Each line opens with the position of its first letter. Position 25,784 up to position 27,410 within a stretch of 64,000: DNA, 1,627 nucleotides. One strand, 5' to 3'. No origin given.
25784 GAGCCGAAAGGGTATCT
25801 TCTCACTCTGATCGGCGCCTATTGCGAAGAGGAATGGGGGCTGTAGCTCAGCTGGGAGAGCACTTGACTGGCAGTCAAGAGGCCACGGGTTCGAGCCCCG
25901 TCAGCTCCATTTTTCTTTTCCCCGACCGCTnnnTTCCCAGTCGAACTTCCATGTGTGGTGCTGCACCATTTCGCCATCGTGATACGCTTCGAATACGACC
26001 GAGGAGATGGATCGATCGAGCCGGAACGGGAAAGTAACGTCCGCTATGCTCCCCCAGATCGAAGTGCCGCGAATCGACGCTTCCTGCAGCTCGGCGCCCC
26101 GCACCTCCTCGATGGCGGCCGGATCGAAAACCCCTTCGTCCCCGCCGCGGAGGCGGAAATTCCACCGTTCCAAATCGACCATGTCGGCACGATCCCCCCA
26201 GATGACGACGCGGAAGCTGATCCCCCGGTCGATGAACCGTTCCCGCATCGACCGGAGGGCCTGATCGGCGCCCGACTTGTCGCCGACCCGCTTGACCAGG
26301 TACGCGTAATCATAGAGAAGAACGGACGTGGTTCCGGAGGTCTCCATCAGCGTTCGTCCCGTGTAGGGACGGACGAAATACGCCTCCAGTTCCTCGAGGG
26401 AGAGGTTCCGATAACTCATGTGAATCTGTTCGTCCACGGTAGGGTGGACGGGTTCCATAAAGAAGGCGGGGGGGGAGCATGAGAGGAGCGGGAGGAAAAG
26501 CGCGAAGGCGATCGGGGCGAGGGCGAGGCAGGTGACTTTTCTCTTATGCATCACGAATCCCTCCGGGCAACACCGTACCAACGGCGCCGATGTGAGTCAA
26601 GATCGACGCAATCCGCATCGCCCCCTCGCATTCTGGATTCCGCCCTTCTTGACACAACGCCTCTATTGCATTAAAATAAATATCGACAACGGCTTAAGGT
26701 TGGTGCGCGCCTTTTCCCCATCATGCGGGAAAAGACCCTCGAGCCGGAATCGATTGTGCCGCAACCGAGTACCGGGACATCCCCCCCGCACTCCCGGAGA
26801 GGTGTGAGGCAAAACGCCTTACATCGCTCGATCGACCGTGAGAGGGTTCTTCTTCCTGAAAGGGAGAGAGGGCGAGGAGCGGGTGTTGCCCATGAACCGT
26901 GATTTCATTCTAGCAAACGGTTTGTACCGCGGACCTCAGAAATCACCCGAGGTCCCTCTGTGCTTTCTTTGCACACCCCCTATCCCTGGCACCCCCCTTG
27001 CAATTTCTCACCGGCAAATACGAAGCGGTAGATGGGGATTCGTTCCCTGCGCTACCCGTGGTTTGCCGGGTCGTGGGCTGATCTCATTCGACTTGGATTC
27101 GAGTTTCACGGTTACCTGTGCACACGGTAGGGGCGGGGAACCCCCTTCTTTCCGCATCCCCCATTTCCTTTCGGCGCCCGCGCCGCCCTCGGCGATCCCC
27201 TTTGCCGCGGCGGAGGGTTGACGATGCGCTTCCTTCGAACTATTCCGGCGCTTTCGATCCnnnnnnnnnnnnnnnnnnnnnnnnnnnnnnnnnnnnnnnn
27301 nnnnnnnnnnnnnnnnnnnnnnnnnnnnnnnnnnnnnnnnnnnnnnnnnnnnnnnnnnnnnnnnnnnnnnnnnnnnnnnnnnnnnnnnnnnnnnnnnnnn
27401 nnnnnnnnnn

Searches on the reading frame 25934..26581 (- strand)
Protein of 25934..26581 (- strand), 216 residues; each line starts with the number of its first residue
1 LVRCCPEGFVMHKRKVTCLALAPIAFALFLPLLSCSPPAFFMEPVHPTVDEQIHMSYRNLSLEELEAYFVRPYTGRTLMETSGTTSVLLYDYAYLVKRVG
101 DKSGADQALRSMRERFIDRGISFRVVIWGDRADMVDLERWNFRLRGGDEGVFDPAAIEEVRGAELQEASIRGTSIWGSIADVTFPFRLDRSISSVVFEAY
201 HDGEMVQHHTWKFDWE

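Call 12: search_protein_families(library=pfam, proteins=[window:25934-26581:-])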
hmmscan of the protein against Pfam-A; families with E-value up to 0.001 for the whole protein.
window:25934-26581:- (216 aa): 0 families

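Call 72: search_protein_families(library=ncbifam, proteins=[window:25934-26581:-], max_evalue=0.00001)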
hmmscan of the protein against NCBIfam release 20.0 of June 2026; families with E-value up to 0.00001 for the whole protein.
window:25934-26581:- (216 aa): 0 families

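Call 74: find_homologous_proteins(query=window:25934-26551:-)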
Query window:25934-26551:- (206 aa): 13 proteins with E <= 0.001 among 127 candidates.
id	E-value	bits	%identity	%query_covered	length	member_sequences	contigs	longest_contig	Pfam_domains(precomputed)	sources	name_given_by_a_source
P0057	3.2e-136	470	100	100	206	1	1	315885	-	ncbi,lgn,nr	ncbi:MAG: hypothetical protein JW958_05855 [Candidatus Eisenbacteria bacterium]|nr:hypothetical prot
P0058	1.7e-96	340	73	100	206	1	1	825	-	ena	-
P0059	1.2e-82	295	67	88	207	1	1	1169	-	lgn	-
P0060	2.0e-59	219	52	87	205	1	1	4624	-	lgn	-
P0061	1.4e-57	213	50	98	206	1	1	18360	-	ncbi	ncbi:MAG: hypothetical protein ABIH26_12525 [Candidatus Eisenbacteria bacterium]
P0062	9.4e-57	210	52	88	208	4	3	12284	-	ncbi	-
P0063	9.8e-57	210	52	88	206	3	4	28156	-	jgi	jgi:hypothetical protein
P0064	1.4e-56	210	49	93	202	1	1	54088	-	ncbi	ncbi:MAG: hypothetical protein ABIK65_14275 [Candidatus Eisenbacteria bacterium]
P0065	5.4e-56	208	54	89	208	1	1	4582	-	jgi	jgi:hypothetical protein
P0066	3.1e-55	205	52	90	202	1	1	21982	-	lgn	-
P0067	2.0e-54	203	48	92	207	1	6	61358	-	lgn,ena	-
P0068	8.5e-54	200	48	89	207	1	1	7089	-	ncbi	-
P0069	9.3e-12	63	38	68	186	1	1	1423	-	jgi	jgi:hypothetical protein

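Call 75: find_encoding_contigs(protein=P0059, flank=10000, max_places=3)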
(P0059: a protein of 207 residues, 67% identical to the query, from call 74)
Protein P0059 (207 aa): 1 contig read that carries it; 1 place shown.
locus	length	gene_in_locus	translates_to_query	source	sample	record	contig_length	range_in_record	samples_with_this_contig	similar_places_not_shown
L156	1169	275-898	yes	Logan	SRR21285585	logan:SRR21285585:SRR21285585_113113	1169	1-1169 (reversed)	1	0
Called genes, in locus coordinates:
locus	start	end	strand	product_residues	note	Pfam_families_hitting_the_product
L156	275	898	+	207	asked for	-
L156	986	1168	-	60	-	?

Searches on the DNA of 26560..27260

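Call 38: search_rna_families(source=window, start=26950, end=27260, threshold=evalue, max_evalue=10, show_alignments=3)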
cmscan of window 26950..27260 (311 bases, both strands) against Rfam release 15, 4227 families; matches with E-value up to 10: 2.
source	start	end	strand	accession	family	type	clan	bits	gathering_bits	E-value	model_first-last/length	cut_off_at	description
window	27041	27143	+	RF00013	6S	Gene;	-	30.2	46.4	0.00013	1-187/187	no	6S / SsrS RNA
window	27081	27169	-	RF02937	Clostridiales-2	Gene; sRNA;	-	12.5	58.6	3.1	1-82/82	no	Clostridiales-2 RNA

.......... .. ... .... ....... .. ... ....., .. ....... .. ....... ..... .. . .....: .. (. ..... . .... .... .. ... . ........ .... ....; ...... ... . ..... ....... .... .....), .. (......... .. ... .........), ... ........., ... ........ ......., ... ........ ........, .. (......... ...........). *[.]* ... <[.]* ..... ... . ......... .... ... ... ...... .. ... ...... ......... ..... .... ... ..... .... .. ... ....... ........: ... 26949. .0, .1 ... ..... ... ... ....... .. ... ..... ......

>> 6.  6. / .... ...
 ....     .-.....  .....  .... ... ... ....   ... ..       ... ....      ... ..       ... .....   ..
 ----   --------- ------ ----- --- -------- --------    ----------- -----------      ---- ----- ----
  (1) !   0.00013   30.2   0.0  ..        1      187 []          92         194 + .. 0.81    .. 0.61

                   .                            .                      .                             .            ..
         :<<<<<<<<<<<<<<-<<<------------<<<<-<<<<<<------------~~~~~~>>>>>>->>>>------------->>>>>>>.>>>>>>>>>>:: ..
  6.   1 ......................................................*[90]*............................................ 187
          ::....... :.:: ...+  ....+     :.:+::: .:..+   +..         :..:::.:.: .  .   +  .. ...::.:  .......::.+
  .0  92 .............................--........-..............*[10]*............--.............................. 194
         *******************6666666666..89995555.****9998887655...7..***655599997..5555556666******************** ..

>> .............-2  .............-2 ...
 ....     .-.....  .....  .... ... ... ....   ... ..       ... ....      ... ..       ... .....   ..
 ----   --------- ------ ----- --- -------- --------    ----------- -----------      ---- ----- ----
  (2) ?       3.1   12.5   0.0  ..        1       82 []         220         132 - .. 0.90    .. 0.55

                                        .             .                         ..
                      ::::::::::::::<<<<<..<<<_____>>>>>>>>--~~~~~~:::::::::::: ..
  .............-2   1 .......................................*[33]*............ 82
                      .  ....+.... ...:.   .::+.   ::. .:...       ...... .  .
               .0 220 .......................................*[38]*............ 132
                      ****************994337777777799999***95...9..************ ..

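Call 61: search_rna_families(source=window, start=26560, end=27010, threshold=evalue, max_evalue=10, show_alignments=2)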
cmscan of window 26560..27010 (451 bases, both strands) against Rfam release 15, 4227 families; matches with E-value up to 10: 1.
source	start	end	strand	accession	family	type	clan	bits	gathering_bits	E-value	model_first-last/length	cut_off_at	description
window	26879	26950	-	RF02962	DUF3800-III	Gene; sRNA;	-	15.2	43.8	1.8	1-108/108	no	DUF3800-III RNA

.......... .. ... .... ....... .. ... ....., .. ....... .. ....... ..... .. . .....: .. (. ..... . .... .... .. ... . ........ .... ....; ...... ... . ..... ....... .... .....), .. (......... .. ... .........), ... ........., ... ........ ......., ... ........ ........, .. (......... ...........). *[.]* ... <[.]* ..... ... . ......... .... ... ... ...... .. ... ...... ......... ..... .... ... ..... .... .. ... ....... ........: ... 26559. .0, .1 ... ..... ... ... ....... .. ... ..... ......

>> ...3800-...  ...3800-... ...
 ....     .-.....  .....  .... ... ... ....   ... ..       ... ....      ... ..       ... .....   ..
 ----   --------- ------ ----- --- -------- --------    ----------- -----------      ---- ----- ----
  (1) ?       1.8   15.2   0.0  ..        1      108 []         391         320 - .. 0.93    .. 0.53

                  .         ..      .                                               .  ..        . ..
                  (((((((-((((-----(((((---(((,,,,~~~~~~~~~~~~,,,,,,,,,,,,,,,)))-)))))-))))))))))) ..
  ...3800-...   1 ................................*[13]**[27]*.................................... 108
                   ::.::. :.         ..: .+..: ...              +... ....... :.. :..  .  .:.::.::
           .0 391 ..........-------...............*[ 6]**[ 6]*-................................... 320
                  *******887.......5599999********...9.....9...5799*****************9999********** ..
